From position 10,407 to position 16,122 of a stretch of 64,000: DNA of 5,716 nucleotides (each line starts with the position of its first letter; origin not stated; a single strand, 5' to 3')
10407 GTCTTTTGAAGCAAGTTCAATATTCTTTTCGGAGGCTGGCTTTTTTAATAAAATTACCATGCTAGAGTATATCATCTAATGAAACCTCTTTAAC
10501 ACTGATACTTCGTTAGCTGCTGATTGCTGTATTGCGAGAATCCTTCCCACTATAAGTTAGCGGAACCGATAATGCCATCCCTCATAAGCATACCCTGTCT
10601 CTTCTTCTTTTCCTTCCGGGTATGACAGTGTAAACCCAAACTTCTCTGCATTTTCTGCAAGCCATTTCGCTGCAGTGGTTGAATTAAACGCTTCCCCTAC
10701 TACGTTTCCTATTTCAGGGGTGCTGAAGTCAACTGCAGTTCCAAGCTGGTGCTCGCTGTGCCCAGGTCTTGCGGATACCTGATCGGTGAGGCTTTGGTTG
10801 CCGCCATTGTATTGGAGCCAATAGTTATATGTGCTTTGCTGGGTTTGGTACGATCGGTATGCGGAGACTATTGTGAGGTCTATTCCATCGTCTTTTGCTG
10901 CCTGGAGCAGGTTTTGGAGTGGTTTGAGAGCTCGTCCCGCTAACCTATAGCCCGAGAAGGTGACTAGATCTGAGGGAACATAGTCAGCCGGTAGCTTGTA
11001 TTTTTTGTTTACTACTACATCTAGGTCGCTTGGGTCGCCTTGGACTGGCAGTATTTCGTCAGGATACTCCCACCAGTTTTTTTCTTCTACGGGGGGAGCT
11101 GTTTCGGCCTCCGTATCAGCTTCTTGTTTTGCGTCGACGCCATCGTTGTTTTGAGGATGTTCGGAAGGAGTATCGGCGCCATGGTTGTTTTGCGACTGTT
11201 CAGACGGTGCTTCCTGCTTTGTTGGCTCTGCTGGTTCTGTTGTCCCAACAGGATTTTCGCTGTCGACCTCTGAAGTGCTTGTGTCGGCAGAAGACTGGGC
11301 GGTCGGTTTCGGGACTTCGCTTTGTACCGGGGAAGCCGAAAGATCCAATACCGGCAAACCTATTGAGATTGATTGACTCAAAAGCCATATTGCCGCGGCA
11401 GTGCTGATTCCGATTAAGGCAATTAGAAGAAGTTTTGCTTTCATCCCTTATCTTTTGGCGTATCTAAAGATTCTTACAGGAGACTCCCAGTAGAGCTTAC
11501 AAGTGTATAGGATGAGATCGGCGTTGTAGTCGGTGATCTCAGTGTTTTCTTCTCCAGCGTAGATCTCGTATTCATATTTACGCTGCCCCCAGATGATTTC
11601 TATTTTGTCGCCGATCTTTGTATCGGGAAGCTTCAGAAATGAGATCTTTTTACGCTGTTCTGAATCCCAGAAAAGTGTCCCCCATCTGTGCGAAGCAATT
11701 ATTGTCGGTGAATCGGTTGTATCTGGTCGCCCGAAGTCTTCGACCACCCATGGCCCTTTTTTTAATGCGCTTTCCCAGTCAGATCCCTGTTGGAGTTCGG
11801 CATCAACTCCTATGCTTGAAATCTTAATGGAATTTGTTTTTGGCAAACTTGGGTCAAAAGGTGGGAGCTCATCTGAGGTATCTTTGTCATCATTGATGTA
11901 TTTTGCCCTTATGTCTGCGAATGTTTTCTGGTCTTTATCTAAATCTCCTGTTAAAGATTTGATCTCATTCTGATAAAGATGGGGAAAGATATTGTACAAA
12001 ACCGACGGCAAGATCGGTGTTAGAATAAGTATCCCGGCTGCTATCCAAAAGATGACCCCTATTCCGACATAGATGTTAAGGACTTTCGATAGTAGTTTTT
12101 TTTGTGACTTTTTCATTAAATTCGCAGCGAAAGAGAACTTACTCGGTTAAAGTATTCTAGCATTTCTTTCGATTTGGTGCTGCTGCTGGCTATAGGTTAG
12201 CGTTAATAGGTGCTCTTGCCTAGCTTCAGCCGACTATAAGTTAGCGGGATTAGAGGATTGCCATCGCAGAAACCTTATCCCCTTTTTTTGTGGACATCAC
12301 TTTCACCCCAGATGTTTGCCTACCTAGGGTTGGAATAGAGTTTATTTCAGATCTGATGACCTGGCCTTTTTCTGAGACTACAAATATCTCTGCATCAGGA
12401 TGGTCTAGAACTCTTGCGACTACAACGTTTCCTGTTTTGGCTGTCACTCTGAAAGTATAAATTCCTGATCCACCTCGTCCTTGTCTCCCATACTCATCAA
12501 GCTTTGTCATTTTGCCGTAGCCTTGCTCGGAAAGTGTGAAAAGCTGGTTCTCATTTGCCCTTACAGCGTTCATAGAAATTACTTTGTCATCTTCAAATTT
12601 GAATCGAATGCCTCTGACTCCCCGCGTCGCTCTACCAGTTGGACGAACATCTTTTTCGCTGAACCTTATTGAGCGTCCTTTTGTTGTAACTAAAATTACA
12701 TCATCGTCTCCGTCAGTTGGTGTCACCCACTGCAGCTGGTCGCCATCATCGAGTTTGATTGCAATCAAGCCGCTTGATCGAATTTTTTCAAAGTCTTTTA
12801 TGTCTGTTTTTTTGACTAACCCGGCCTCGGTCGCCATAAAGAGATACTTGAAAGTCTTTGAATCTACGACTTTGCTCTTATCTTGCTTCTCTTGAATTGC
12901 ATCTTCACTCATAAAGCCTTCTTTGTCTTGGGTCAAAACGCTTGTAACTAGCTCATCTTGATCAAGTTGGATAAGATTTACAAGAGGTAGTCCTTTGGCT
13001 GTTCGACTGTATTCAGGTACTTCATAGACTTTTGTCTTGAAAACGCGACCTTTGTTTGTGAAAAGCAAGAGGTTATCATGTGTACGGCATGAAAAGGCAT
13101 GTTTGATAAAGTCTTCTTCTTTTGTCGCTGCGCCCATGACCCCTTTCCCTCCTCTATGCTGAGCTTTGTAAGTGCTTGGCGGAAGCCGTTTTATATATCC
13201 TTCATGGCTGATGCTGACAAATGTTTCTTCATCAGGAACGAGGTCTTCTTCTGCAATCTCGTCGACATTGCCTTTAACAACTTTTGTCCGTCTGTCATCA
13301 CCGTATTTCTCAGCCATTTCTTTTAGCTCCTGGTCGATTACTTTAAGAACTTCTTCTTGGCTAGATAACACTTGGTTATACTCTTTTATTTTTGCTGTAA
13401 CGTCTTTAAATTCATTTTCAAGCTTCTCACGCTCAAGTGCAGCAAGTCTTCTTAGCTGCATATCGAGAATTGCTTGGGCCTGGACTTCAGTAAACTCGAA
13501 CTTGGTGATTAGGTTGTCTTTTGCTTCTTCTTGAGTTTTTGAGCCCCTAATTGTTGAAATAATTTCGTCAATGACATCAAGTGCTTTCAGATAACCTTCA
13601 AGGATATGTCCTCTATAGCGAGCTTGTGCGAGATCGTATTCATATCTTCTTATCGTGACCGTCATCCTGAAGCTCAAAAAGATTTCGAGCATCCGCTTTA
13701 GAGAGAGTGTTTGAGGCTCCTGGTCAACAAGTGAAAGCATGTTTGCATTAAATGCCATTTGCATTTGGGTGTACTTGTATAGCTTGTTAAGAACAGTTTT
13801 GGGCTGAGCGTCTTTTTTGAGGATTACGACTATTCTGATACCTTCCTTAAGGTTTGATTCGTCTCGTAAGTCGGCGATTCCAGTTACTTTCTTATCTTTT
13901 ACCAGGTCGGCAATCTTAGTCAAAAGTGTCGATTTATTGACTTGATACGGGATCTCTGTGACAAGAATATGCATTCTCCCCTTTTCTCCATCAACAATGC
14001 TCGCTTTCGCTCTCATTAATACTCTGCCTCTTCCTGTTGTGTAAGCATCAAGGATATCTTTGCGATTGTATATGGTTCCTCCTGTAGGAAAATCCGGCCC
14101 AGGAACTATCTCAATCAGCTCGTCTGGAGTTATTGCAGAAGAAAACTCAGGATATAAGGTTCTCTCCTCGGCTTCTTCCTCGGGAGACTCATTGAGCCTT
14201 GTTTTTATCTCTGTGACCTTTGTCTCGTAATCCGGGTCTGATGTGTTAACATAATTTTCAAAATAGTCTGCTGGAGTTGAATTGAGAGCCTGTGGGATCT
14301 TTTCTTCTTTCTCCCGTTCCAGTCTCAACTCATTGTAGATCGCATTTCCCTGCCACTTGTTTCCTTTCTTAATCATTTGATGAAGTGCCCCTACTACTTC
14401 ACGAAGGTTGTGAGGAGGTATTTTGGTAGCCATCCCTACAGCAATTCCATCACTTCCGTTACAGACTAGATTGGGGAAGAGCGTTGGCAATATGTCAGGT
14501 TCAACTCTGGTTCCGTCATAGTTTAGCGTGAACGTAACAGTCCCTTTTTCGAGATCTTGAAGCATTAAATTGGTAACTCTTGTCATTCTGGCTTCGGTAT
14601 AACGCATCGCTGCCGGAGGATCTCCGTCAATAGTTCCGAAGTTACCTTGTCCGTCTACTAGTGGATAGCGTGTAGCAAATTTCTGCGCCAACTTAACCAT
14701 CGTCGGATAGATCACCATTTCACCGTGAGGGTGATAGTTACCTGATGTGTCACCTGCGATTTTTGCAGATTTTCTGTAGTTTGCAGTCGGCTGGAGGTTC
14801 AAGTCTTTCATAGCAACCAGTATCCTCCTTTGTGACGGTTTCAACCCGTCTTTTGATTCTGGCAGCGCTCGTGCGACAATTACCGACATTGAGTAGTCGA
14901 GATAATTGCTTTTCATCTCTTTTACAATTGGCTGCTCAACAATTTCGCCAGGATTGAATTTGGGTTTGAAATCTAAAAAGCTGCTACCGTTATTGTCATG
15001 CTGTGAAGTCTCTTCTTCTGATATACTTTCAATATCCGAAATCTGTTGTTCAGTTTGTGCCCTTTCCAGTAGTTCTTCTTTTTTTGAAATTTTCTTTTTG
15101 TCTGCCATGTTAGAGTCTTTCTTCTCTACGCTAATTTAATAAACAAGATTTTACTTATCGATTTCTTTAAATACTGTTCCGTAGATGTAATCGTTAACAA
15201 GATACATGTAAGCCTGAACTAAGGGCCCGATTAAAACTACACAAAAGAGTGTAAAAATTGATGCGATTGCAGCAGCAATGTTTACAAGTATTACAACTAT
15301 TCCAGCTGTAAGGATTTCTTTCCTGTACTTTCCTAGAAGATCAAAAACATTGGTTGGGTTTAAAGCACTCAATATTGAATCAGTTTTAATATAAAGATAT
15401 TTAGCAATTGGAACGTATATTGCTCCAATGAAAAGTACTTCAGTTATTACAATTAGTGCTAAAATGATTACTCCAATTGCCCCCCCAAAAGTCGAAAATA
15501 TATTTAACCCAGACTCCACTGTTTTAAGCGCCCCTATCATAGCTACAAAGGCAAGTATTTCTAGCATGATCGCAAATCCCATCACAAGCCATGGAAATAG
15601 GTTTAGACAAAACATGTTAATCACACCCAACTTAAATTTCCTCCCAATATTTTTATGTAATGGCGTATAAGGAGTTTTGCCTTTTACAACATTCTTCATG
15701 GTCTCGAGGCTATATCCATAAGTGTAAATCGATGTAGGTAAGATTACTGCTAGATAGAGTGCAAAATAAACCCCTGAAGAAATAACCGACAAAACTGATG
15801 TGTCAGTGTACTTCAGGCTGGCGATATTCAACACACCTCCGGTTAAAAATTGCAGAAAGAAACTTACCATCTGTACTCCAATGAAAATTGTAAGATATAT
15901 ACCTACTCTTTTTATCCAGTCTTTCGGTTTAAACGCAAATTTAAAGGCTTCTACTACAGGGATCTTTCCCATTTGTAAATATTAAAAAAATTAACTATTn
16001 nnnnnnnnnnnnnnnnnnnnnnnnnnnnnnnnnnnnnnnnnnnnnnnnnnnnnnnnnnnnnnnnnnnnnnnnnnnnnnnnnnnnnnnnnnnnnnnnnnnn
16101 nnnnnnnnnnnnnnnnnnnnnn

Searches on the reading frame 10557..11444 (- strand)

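Call 68: search_protein_families(library=pfam, proteins=[window:10557-11444:-], max_evalue=0.0001)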
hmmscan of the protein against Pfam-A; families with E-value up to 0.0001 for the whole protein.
window:10557-11444:- (295 aa): 1 family
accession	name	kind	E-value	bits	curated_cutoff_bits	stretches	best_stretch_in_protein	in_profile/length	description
PF02557.22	VanY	-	6.6e-39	133.2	25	1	168-294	4-129/132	D-alanyl-D-alanine carboxypeptidase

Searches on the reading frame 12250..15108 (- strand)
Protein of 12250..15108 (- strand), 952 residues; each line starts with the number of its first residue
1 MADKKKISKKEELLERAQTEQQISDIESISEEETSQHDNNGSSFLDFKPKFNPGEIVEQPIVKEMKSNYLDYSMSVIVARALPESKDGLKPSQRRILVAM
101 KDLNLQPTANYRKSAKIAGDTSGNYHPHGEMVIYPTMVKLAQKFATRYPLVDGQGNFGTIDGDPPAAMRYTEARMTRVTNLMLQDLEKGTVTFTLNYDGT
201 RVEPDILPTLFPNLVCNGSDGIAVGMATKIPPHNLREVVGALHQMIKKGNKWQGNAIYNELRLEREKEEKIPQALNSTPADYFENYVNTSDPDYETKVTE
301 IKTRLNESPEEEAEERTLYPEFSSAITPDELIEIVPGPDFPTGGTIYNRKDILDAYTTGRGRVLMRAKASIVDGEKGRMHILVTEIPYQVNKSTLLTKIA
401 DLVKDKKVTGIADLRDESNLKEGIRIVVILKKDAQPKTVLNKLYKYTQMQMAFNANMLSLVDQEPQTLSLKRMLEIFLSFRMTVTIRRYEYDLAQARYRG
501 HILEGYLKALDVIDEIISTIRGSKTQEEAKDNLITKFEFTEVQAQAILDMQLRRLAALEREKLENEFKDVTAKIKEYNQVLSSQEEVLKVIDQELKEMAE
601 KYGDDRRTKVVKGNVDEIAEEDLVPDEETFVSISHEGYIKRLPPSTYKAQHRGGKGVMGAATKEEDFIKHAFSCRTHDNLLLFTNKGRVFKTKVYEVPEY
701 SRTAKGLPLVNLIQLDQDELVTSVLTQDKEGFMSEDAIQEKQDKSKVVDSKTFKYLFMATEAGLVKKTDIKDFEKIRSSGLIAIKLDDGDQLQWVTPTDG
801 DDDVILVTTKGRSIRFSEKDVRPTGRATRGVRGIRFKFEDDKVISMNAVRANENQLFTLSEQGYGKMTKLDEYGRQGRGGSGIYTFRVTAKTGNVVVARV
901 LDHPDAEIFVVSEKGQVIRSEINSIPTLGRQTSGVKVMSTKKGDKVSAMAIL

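Call 68: search_protein_families(library=pfam, proteins=[window:12250-15108:-], max_evalue=0.0001)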
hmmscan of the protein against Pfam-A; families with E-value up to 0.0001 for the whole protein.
window:12250-15108:- (952 aa): 2 families
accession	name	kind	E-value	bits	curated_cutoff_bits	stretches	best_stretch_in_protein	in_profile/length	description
PF00521.26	DNA_topoisoIV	-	4.1e-144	481.1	31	2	80-250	1-171/432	DNA gyrase/topoisomerase IV, subunit A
PF03989.18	DNA_gyraseA_C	-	8.1e-70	230.5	27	6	678-726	1-46/48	DNA gyrase C-terminal domain, beta-propeller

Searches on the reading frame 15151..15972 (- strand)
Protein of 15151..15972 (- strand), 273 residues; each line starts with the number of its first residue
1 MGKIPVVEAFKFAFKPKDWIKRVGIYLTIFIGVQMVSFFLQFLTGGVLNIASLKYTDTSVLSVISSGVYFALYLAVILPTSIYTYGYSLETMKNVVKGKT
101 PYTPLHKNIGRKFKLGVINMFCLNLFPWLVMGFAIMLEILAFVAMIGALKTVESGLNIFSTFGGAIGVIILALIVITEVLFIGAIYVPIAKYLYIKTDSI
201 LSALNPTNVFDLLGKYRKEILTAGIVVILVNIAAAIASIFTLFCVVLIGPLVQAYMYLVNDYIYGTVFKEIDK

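Call 68: search_protein_families(library=pfam, proteins=[window:15151-15972:-], max_evalue=0.0001)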
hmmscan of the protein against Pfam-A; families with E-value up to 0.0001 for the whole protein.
window:15151-15972:- (273 aa): 1 family
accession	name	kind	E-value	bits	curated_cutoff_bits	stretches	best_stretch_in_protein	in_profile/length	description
PF13197.11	DUF4013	-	4.2e-12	46.7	26.9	1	74-241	5-166/168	Protein of unknown function (DUF4013)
